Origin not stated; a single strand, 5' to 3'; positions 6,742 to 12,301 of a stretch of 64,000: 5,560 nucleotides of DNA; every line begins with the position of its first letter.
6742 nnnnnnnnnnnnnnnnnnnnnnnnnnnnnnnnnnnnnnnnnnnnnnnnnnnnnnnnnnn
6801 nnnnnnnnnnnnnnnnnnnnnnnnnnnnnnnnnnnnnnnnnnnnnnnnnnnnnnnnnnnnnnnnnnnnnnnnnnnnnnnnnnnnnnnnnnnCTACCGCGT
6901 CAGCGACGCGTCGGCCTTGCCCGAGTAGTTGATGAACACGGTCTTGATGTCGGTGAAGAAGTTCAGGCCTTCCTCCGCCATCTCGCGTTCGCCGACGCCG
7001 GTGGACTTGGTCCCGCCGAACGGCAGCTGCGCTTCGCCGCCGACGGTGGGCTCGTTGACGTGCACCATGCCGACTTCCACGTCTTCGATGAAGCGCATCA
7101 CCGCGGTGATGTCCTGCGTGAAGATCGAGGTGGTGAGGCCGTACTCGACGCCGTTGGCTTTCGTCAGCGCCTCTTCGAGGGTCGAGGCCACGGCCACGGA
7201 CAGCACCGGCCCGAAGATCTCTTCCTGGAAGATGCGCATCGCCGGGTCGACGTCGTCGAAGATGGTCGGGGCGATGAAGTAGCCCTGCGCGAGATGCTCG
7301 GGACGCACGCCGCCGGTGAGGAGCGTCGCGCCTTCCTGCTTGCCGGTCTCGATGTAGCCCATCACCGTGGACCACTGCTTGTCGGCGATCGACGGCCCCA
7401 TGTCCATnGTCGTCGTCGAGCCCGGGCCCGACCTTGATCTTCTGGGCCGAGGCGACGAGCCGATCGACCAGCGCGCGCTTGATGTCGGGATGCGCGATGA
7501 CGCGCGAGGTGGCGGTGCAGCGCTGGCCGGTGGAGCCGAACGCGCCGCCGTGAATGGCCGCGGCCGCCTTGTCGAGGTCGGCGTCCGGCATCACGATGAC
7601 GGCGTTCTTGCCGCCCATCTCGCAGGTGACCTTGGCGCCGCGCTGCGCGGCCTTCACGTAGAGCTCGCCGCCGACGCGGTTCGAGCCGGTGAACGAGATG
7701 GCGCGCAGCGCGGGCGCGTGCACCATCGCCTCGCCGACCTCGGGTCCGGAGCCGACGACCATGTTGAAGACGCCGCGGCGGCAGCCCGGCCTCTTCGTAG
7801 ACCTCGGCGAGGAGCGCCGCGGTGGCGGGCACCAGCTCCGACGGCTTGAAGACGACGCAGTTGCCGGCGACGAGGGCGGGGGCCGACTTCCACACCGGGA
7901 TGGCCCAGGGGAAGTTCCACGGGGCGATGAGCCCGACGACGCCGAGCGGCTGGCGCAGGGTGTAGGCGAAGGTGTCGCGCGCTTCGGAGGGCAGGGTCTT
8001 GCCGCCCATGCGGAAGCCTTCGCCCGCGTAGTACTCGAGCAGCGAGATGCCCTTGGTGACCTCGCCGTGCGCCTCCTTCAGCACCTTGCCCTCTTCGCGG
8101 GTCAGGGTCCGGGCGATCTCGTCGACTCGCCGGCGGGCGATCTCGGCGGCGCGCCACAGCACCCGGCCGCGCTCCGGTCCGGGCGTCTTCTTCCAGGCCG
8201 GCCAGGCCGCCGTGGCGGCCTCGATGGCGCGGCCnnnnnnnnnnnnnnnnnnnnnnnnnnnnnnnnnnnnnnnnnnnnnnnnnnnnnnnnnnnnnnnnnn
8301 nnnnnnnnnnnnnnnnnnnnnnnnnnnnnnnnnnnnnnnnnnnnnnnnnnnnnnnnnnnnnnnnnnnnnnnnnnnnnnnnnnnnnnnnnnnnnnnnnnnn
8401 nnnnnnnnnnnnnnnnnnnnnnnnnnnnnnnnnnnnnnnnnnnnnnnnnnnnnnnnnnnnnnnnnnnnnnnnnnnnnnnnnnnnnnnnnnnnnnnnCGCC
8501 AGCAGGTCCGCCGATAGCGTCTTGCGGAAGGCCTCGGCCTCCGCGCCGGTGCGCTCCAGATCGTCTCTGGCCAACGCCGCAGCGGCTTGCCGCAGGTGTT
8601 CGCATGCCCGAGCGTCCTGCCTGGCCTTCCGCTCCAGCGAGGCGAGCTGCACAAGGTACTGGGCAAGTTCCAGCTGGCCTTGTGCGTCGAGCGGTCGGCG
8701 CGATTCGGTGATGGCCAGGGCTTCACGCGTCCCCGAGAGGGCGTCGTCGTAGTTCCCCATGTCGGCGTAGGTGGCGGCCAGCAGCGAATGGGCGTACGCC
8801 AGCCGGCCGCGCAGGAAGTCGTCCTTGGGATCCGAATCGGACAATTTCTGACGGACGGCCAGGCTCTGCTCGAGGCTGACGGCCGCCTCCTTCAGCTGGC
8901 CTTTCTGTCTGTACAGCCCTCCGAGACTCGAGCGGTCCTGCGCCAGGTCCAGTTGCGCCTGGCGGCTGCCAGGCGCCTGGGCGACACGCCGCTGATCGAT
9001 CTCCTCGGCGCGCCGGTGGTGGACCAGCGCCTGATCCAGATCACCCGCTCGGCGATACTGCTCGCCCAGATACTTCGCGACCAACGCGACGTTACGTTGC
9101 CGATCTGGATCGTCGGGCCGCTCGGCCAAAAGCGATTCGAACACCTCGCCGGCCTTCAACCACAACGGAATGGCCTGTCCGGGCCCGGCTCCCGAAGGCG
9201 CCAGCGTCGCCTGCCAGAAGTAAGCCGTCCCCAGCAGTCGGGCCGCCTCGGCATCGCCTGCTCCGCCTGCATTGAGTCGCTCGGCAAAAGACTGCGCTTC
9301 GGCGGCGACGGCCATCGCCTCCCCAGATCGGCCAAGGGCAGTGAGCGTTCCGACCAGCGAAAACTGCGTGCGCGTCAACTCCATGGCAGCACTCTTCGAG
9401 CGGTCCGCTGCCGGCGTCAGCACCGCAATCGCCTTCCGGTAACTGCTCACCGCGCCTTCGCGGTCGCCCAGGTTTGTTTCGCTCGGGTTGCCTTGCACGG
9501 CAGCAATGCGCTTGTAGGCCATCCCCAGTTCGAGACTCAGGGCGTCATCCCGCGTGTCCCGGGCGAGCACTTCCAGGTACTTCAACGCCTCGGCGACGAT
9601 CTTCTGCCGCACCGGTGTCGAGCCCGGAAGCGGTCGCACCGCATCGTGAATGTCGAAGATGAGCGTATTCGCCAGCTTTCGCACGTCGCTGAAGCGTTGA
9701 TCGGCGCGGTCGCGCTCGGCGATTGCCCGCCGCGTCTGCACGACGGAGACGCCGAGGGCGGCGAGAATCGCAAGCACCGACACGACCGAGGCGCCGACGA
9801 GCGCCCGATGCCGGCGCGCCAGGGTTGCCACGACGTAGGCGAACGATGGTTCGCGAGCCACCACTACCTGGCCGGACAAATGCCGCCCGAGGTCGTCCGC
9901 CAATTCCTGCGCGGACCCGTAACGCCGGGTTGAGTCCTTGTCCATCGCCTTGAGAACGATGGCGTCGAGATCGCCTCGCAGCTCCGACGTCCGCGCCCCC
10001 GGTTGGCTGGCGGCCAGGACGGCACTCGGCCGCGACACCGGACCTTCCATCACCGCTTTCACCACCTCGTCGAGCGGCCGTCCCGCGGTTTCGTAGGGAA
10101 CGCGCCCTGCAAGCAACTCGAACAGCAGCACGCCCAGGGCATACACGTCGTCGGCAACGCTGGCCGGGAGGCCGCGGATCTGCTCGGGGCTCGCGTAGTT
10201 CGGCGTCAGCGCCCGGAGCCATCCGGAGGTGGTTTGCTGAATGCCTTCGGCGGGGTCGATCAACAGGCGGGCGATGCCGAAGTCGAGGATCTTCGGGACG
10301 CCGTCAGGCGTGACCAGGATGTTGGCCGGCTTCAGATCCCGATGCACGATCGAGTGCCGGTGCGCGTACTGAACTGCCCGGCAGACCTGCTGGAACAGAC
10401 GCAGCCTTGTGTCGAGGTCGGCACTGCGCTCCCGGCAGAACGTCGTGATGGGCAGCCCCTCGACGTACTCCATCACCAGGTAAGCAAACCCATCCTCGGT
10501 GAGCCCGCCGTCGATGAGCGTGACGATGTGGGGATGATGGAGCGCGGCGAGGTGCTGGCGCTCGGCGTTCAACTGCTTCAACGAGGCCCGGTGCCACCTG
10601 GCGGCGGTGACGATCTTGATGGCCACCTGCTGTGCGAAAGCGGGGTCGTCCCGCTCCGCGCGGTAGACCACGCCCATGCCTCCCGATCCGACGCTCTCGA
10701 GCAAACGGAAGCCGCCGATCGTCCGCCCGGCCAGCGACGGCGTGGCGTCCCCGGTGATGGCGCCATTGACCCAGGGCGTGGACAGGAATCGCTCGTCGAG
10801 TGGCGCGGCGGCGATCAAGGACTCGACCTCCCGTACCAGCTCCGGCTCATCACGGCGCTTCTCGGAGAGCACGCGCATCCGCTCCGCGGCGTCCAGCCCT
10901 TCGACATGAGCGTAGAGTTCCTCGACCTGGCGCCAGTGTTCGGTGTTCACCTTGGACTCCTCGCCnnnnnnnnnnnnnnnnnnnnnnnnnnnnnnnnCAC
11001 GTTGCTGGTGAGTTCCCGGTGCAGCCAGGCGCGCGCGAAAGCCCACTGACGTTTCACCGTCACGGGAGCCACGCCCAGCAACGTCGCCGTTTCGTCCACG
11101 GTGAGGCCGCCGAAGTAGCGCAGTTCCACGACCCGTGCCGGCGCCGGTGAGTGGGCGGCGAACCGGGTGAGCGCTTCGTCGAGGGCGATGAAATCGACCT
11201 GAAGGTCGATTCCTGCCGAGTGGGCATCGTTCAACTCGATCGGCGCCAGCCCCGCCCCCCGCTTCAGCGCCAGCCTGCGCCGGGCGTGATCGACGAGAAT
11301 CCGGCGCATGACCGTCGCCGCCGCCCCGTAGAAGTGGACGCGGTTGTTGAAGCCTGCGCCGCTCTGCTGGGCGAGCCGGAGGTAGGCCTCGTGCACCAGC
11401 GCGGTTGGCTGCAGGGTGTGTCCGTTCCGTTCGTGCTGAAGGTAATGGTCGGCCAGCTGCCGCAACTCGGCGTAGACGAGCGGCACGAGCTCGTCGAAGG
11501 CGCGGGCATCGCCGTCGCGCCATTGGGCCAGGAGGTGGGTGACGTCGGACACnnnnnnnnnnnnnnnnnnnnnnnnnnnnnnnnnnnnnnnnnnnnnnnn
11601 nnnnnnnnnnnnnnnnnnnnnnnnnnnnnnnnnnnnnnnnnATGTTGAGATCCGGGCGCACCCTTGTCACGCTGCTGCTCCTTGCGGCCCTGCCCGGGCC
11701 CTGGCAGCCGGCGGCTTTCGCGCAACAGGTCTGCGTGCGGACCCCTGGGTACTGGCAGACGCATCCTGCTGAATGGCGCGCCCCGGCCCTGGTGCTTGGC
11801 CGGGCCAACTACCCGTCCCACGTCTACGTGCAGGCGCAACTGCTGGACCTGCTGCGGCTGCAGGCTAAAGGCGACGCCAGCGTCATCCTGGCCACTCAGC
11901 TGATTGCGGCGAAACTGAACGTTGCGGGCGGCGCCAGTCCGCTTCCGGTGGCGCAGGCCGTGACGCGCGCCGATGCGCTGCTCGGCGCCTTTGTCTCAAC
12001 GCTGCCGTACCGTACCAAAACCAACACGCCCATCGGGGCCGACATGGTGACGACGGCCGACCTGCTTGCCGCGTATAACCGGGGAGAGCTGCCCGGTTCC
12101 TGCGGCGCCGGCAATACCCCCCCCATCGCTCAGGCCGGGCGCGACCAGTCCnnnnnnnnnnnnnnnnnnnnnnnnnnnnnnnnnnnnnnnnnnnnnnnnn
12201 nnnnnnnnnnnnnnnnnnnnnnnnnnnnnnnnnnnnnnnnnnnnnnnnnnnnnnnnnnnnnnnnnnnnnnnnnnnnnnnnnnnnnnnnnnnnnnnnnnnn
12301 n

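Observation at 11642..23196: One ~3,850-codon secreted mosaic gene combining PKD-like, DUF11, cadherin-like, discoidin, FG-GAP propeller and PASTA modules with an RHS core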

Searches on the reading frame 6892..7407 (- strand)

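Call 20: search_protein_families(library=pfam, proteins=[window:6892-7407:-], max_evalue=0.001)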
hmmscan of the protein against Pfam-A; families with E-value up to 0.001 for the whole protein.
window:6892-7407:- (171 aa): 1 family
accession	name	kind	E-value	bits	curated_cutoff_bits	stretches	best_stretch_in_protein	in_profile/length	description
PF00171.27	Aldedh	-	1.9e-54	185.4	23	1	2-157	307-461/461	Aldehyde dehydrogenase family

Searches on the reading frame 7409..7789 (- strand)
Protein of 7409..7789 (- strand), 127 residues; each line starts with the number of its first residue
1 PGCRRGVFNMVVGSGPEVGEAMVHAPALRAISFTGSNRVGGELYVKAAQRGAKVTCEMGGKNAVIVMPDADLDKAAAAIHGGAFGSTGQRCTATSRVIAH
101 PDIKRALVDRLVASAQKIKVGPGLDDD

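Call 20: search_protein_families(library=pfam, proteins=[window:7409-7789:-], max_evalue=0.001)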
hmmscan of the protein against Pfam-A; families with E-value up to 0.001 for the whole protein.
window:7409-7789:- (127 aa): 1 family
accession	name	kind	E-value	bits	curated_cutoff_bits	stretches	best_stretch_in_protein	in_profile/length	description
PF00171.27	Aldedh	-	6.4e-42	144.1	23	1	5-126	183-304/461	Aldehyde dehydrogenase family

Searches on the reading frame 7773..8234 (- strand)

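Call 20: search_protein_families(library=pfam, proteins=[window:7773-8234:-], max_evalue=0.001)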
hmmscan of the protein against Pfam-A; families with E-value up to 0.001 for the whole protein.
window:7773-8234:- (154 aa): 1 family
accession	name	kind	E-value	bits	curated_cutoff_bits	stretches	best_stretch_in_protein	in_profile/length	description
PF00171.27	Aldedh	-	9.5e-54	183.1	23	1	2-153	33-183/461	Aldehyde dehydrogenase family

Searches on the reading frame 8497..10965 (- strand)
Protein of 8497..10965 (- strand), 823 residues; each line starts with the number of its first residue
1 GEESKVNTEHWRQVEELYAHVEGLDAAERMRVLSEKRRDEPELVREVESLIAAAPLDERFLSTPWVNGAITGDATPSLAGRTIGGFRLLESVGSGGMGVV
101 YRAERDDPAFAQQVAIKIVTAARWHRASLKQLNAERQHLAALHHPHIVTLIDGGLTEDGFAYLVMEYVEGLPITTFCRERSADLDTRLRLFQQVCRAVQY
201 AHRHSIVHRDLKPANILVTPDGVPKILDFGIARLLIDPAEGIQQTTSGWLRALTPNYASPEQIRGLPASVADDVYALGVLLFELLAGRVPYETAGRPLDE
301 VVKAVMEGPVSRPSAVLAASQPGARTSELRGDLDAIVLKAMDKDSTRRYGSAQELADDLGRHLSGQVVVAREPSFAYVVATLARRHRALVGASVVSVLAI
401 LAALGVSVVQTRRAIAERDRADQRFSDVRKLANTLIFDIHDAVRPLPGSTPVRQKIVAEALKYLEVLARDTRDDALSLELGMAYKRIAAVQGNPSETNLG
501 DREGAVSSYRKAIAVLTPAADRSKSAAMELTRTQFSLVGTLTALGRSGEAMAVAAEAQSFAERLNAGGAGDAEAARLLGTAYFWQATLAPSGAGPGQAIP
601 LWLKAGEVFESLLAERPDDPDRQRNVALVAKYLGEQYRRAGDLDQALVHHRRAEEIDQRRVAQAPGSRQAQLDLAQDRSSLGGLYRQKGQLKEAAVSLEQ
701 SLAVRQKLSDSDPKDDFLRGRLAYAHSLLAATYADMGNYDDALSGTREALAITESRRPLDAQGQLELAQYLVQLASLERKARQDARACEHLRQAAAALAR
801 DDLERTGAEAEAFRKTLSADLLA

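Call 25: search_protein_families(library=pfam, proteins=[window:8497-10965:-], max_evalue=0.001)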
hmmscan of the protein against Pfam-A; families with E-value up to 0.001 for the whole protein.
window:8497-10965:- (823 aa): 12 families
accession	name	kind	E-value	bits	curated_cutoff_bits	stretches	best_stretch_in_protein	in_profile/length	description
PF00069.31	Pkinase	-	1.1e-43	149.9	31.7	1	87-354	2-257/263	Protein kinase domain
PF07714.23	PK_Tyr_Ser-Thr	-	6e-34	117.9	23.1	1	88-308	3-220/258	Protein tyrosine and serine/threonine kinase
PF00515.34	TPR_1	-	1.9e-11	43.7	27.8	0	723-751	1-29/34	Tetratricopeptide repeat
PF03109.22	ABC1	-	2.2e-08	34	22.9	1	162-234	144-216/244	ABC1 atypical kinase-like domain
PF13424.12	TPR_12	-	2.8e-07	31.1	30.1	1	630-707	6-77/77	Tetratricopeptide repeat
PF13374.12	TPR_10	-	7.9e-07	29.3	27.5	0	679-709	6-36/42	Tetratricopeptide repeat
PF13414.12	TPR_11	-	1e-06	28.7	26.8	0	684-706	3-25/42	TPR repeat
PF13176.12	TPR_7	-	3.9e-06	27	27.9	0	679-710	3-34/36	Tetratricopeptide repeat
PF07719.23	TPR_2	-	1.1e-05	25.7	27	0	723-753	1-31/34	Tetratricopeptide repeat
PF13181.12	TPR_8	-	0.00015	22.1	25.7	0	681-705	7-31/34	Tetratricopeptide repeat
PF01636.29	APH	-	0.00017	21.8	23.2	0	197-233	160-198/239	Phosphotransferase enzyme family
PF24885.1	TPR_NPHP3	-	0.00074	19.4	100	0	666-799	90-213/239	Nephrocystin-3 TPR domain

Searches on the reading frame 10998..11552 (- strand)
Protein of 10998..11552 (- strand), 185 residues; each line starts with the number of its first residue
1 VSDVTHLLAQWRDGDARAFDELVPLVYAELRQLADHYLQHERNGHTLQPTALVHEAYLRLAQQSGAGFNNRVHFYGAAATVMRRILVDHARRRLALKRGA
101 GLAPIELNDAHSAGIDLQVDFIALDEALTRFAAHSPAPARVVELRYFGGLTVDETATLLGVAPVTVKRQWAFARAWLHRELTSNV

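Call 25: search_protein_families(library=pfam, proteins=[window:10998-11552:-], max_evalue=0.001)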
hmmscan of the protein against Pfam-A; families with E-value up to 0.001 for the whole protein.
window:10998-11552:- (185 aa): 3 families
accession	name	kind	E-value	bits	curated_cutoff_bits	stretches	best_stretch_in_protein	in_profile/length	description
PF07638.17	Sigma70_ECF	-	1.8e-60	204.4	21.1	1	1-182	1-184/185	ECF sigma factor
PF08281.18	Sigma70_r4_2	-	2.4e-07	30.7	25.7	1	138-177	15-54/54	Sigma-70, region 4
PF04545.22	Sigma70_r4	-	0.00085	19.2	24.1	0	139-168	10-39/50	Sigma-70, region 4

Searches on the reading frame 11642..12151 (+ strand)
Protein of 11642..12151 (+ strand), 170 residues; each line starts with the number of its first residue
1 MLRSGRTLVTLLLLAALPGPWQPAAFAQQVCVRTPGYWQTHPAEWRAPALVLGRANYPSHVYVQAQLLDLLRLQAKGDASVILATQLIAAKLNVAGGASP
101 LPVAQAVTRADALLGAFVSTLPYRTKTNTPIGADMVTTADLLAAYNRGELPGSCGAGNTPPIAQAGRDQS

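Call 11: search_protein_families(library=pfam, proteins=[window:11642-12151:+], max_evalue=1)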
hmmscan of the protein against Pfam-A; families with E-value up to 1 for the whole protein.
seq(170 aa): 0 families

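Call 27: search_protein_families(library=ncbifam, proteins=[window:11642-12151:+], max_evalue=0.01)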
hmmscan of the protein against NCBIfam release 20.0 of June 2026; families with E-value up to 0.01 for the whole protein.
seq(170 aa): 0 families
